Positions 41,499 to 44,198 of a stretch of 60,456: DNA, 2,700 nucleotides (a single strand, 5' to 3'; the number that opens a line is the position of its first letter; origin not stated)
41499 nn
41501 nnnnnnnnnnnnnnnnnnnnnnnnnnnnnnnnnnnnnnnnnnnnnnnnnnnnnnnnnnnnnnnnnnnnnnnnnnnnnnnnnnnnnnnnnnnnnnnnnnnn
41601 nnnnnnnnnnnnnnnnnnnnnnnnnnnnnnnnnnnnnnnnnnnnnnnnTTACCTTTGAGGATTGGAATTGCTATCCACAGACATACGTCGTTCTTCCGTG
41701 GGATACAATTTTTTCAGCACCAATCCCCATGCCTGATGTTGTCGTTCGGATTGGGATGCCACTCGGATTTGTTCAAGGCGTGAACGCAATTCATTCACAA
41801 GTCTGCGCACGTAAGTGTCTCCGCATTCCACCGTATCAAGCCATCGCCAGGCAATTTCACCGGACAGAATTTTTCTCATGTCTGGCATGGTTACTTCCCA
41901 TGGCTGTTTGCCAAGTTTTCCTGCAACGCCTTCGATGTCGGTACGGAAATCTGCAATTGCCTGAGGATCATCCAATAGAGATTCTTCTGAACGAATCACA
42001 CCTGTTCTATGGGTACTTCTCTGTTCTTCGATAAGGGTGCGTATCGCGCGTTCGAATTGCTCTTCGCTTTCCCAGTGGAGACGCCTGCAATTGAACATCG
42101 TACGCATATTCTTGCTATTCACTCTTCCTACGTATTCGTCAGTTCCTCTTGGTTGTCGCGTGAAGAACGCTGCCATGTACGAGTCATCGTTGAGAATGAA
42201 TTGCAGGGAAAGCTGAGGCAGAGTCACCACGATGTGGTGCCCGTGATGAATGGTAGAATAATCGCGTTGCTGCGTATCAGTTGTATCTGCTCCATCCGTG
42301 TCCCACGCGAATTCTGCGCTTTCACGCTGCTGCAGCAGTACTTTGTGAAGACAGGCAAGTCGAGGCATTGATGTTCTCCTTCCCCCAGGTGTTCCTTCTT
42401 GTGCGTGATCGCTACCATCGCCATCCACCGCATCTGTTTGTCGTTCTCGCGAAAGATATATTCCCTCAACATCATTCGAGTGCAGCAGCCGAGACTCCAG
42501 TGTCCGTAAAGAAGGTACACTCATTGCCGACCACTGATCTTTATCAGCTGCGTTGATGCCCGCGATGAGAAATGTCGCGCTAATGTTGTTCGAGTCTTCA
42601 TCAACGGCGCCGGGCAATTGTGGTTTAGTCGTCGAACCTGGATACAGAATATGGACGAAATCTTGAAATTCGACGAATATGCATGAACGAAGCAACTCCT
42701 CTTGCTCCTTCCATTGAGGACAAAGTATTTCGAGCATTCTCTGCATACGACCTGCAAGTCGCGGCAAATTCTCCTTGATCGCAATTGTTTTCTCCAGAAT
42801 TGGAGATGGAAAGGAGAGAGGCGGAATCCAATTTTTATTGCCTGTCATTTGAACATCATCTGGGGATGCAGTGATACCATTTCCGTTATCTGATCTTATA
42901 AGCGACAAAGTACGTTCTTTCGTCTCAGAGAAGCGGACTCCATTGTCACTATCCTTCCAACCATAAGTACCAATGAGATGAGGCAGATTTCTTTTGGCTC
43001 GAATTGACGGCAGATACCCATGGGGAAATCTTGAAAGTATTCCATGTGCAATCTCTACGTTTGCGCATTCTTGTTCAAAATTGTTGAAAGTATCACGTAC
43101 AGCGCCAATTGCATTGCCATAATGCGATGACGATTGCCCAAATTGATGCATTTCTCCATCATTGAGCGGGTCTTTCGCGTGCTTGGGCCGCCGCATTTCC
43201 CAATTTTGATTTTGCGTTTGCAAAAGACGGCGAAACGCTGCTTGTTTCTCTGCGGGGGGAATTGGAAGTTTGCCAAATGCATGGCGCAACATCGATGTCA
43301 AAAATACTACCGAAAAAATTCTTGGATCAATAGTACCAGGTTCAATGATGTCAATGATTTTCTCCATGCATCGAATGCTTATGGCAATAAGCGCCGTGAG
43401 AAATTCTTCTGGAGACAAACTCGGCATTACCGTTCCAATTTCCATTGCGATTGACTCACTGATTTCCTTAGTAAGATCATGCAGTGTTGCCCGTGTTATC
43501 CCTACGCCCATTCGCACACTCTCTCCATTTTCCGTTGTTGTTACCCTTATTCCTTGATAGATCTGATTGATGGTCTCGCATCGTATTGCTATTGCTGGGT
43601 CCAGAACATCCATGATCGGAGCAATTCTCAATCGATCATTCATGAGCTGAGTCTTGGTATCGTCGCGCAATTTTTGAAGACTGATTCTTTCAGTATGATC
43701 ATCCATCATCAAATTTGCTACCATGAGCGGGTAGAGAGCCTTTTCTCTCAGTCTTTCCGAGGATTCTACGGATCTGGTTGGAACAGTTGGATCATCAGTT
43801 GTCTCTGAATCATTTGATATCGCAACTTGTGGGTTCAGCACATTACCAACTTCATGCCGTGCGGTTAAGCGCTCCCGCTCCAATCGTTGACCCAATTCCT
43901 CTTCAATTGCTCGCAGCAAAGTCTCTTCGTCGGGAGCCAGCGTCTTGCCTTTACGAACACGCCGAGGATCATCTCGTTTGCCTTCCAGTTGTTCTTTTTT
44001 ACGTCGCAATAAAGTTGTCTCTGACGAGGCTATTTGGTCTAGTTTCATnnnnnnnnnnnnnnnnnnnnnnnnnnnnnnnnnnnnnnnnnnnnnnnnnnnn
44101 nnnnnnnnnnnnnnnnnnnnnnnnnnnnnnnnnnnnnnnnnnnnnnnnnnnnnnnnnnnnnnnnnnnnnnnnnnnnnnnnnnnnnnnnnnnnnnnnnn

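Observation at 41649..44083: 799-aa orphan with a near-consensus promoter placed for a leaderless mRNA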

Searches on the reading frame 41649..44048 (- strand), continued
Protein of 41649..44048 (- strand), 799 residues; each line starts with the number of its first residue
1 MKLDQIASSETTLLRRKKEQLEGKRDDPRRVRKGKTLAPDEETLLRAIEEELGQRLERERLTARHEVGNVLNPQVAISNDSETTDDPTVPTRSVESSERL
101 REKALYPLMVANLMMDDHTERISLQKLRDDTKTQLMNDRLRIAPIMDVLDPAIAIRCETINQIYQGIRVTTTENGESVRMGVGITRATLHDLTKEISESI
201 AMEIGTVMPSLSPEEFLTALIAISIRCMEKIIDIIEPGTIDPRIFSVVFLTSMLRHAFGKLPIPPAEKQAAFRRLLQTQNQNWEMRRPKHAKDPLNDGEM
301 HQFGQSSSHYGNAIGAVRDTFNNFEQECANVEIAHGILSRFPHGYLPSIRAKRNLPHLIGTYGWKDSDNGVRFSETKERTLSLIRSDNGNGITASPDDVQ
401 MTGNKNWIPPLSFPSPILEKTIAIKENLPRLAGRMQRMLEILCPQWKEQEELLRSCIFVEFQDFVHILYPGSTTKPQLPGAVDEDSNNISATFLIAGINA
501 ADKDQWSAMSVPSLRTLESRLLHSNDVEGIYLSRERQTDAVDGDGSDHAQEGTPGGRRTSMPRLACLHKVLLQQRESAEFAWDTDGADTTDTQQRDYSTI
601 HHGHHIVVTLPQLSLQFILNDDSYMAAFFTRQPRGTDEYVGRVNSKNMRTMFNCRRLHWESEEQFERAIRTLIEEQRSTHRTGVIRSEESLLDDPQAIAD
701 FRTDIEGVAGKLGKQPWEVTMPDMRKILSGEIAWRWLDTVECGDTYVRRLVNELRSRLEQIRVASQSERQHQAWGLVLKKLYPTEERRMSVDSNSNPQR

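Call 101: find_encoding_contigs(protein=P0037, flank=6000, max_places=1)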
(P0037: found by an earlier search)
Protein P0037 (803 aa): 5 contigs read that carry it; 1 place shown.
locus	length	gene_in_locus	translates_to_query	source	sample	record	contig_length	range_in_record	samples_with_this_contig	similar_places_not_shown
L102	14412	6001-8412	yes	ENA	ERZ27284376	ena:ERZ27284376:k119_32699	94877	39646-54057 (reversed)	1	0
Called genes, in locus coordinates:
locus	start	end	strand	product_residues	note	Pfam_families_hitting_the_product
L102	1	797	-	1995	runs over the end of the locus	PF13205:Big_5, PF11974:bMG3, PF01835:MG2, PF07703:A2M_BRD, PF00207:A2M, PF07678:TED_complement, PF17973:bMG10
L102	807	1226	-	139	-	PF07681:DoxX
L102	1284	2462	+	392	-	PF17785:PUA_3, PF10672:Methyltrans_SAM, PF03602:Cons_hypoth95 (weak), PF05175:MTS (faint)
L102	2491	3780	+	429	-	PF02353:CMAS, PF13489:Methyltransf_23, PF08241:Methyltransf_11, PF08242:Methyltransf_12 (weak), PF13649:Methyltransf_25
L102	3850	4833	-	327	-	PF05721:PhyH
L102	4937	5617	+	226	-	-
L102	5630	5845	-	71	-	-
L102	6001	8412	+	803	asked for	-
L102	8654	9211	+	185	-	-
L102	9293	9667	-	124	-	-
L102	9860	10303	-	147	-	-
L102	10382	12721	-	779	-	PF01541:GIY-YIG, PF27096:UvrC_M, PF22920:UvrC_RNaseH, PF08459:UvrC_RNaseH_dom, PF00583:Acetyltransf_1 (weak), PF13673:Acetyltransf_10, PF13508:Acetyltransf_7 (weak), PF08459:UvrC_RNaseH_dom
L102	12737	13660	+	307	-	PF00535:Glycos_transf_2, PF10111:Glyco_tranf_2_2 (weak), PF13641:Glyco_tranf_2_3, PF13632:Glyco_trans_2_3 (faint)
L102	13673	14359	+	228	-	PF01386:Ribosomal_L25p, PF14693:Ribosomal_TL5_C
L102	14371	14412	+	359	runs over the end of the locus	PF11258:DUF3048, PF17479:DUF3048_C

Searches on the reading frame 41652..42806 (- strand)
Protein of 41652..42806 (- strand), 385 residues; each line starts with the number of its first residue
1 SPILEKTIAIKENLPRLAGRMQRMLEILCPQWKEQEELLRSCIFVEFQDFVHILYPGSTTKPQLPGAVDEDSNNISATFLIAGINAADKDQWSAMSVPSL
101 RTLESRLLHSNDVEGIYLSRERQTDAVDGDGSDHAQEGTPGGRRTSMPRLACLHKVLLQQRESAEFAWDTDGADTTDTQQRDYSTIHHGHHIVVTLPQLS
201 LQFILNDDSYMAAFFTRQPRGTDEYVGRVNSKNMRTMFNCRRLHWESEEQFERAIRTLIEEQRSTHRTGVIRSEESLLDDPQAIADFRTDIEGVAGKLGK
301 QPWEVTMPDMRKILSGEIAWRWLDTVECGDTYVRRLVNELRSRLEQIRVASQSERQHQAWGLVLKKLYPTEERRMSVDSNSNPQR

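Call 57: search_solved_structures(query=A4, max_evalue=10)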
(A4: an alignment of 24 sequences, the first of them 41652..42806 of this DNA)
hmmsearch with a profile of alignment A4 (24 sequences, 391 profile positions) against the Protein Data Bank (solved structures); distinct sequences matched with E-value up to 10: 1.
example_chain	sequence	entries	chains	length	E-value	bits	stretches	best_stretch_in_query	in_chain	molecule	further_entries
7y1b_A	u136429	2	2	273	1.5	11.1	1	177-234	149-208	Isoform 2 of Basigin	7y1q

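Call 58: search_protein_families(library=pfam, alignment_id=A4, max_evalue=1)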
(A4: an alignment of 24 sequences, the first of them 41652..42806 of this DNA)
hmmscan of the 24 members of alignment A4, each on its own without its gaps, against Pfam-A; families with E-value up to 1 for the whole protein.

A. member 1, window:41652-42806:- (385 aa): 1 family
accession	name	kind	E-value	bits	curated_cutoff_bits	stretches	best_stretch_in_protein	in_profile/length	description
PF13596.12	PAS_10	-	0.084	14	22.1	1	199-294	8-98/106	PAS domain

B. families by the number of members that match (of 24 scanned): 9 families
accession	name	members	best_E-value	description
PF09748.14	Med10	1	0.0032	Transcription factor subunit Med10 of Mediator complex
PF01152.27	Bac_globin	1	0.069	Bacterial-like globin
PF22104.1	MHV_Nsp3_DPUP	1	0.079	Coronavirus Nsp3 DPUP domain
PF13596.12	PAS_10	1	0.084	PAS domain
PF02604.26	PhdYeFM_antitox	1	0.098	Antitoxin Phd_YefM, type II toxin-antitoxin system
PF08766.16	DEK_C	1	0.11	DEK C terminal domain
PF12594.13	DUF3764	1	0.19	Protein of unknown function (DUF3764)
PF11767.14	SET_assoc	1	0.2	Histone lysine methyltransferase SET associated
PF13643.11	DUF4145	1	0.21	Domain of unknown function (DUF4145)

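Call 64: predict_structure(alignment_id=A4)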
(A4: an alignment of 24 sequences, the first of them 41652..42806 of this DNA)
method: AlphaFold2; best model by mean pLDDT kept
length: 385 residues; sequences in the alignment: 24
mean_pLDDT: 83.9   pTM: 0.82
mean pLDDT of the five models: 83.9, 83.8, 82.1, 82.0, 81.2
residues with pLDDT >= 90: 196; 70-90: 119; 50-70: 44; < 50: 26
segments of 3 or more residues with pLDDT < 50: 124-143, 382-385
pLDDT, mean of each block of 10 residues (from residue 1): 86 87 88 81 86 84 70 57 59 86 94 92 47 40 70 96 96 77 92 97 94 94 96 93 91 96 79 75 93 97 95 94 92 91 84 91 94 72 44
secondary structure, 60 per line:
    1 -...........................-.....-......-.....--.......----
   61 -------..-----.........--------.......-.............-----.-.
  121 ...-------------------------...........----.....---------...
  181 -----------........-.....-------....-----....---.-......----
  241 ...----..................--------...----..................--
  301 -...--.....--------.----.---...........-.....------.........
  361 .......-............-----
elements in order: H2-28 H30-34 H36-41 E43-47 E50-56 H75-83 E92-98 H100-107 E108-112 H120-123 H149-159 E164-168 E192-196 E201-205 E213-216 H222-225 H231-236 E241-243 H248-265 H281-298 H307-311 H329-339 H341-345 H352-367 H369-380

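Call 66: fold_search(model_id=the predicted structure, library=pdb)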
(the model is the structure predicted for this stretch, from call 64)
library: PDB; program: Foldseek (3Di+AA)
matches with E <= 10: 91; with E <= 0.001: 0
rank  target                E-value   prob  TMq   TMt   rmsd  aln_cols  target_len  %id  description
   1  9a6c_A                1.2e+00  0.04  0.11  0.07  27.9       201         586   11  Integrative model of YYDD-YYDB by crosslinking MS and deep learning (released 2024-09-18)
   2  6xyw_Bd               2.1e+00  0.16  0.10  0.16   7.5        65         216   14  Structure of the plant mitochondrial ribosome (released 2020-04-15)
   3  1i3s_C                2.5e+00  0.06  0.07  0.09  11.3       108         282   15  THE 2.7 ANGSTROM RESOLUTION CRYSTAL STRUCTURE OF A MUTATED BACULOVIRUS P35 AFTER CASPASE CLEAVAGE (released 2001-10-24)
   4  9qhi_A                3.0e+00  0.02  0.12  0.15  18.4       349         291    8  Structure of UBA6-UbDha-BIRC6 trapped ternary complex (cluster 0) (released 2025-10-29)
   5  6ktj_A                3.0e+00  0.01  0.10  0.11  16.7       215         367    8  Crystal structure of scyllo-inositol dehydrogenase R178A mutant, apo-form, from Paracoccus laeviglucosivorans (released 2019-12-25)
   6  1k3s_A                3.2e+00  0.06  0.06  0.18  11.8        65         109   15  Type III Secretion Chaperone SigE (released 2001-11-28)
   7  3d4g_A                3.5e+00  0.09  0.09  0.08   5.6        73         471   11  ZP-N domain of mammalian sperm receptor ZP3 (crystal form II) (released 2008-12-02)
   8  5osq_B                3.5e+00  0.09  0.09  0.08   5.6        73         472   11  ZP-N domain of mammalian sperm receptor ZP3 (crystal form II, processed in P21221) (released 2017-09-06)
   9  8rkh_B                3.5e+00  0.07  0.08  0.13  11.4        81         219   12  Crystal structure of the ZP-N2 and ZP-N3 domains of mouse ZP2 (mZP2-N2N3) (released 2024-03-13)
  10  8uiv                  3.5e+00  0.05  0.09  0.09  12.0        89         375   13  H47Q NicC with bound FAD (released 2024-02-21)
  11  2k1s_MODEL_1_A        3.7e+00  0.06  0.09  0.19  10.9       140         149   10  Solution NMR structure of the folded C-terminal fragment of YiaD from Escherichia coli. Northeast Structural G (released 2008-05-13)
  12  4bra_B                3.7e+00  0.03  0.08  0.09  11.0       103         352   11  Legionella pneumophila NTPDase1 crystal form II, closed, Mg AMPPNP complex (released 2013-07-17)
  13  3d4g_D                4.0e+00  0.08  0.09  0.08   5.6        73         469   11  ZP-N domain of mammalian sperm receptor ZP3 (crystal form II) (released 2008-12-02)
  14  5yab_C                4.0e+00  0.01  0.12  0.12  15.1       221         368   11  Crystal structure of scyllo-inositol dehydrogenase with L-glucose dehydrogenase activity (released 2018-05-23)
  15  6x62_N                4.0e+00  0.01  0.06  0.15  18.2       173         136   10  Legionella pneumophila Dot T4SS OMC (released 2020-09-30)
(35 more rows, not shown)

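Call 69: fold_search(model_id=the predicted structure, library=viral)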
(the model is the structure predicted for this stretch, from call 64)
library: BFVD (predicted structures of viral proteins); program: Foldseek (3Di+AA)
matches with E <= 10: 134; with E <= 0.001: 0
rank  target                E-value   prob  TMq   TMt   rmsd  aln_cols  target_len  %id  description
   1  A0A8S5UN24            3.0e-01  0.07  0.13  0.14  17.2       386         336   10  NTP-PPase-like protein [Siphoviridae sp. ctzr51]
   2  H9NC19                3.6e-01  0.44  0.13  0.26  10.2       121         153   12  (no name in the UniProt tables at hand)
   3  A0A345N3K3            1.1e+00  0.12  0.13  0.27   9.1       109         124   12  (no name in the UniProt tables at hand)
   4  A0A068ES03            1.5e+00  0.01  0.08  0.05  19.4       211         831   10  Envelope glycoprotein H [Falconid herpesvirus 1]
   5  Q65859                1.6e+00  0.21  0.09  0.20  11.5        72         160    7  p18 [Beet yellow stunt virus]
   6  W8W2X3                1.7e+00  0.09  0.09  0.23  15.6       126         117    6  Uncharacterized protein [Invertebrate iridescent virus 30]
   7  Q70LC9                1.8e+00  0.04  0.07  0.11  21.0       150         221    7  Uncharacterized protein ORF221 [Acidianus filamentous virus 1 (isolate United States/Yellowstone)]
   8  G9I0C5                1.8e+00  0.02  0.10  0.12  24.7       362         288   10  Esterase [Helicoverpa zea nudivirus 2]
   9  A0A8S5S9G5            1.9e+00  0.06  0.10  0.10  13.0       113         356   11  Uncharacterized protein [Siphoviridae sp. ctylc9]
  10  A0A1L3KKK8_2          2.1e+00  0.01  0.10  0.05  27.1       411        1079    8  (no name in the UniProt tables at hand)
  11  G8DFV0                2.5e+00  0.08  0.10  0.19  16.6       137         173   11  (no name in the UniProt tables at hand)
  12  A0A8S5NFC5            2.8e+00  0.11  0.08  0.13  11.0        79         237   15  High potential iron-sulfur protein like [Siphoviridae sp. ctrok7]
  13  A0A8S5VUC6            2.9e+00  0.04  0.09  0.03  11.2        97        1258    7  Neurotoxin [Ackermannviridae sp.]
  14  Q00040                2.9e+00  0.01  0.06  0.09  17.3       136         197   14  DNA helicase/primase complex protein (Fragment) [Equine herpesvirus 4 (strain 1942)]
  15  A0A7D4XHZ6            2.9e+00  0.01  0.06  0.03  34.1       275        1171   13  Non-structural polyprotein (Fragment) [PNG bee virus 7]
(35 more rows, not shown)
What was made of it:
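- Foldseek with the pTM 0.82 model: best PDB E = 1.2 with TM at most 0.14 (call 66); best BFVD E = 0.3 (call 69).
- Tried and rejected: Foldseek with the C-domain model against PDB and BFVD (calls 66, 69).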

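Call 87: find_homologous_proteins(query=A4, max_evalue=0.001)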
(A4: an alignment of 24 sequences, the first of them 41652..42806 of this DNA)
Query A4 (24 sequences) (385 aa, profile of the alignment): 1 proteins with E <= 0.001 among 8000 candidates.
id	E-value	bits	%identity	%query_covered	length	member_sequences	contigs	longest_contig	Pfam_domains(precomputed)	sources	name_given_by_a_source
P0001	1.0e-109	385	100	100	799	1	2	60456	-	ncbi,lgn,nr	ncbi:hypothetical protein HY285_04885 [Candidatus Peregrinibacteria bacterium]|nr:hypothetical prote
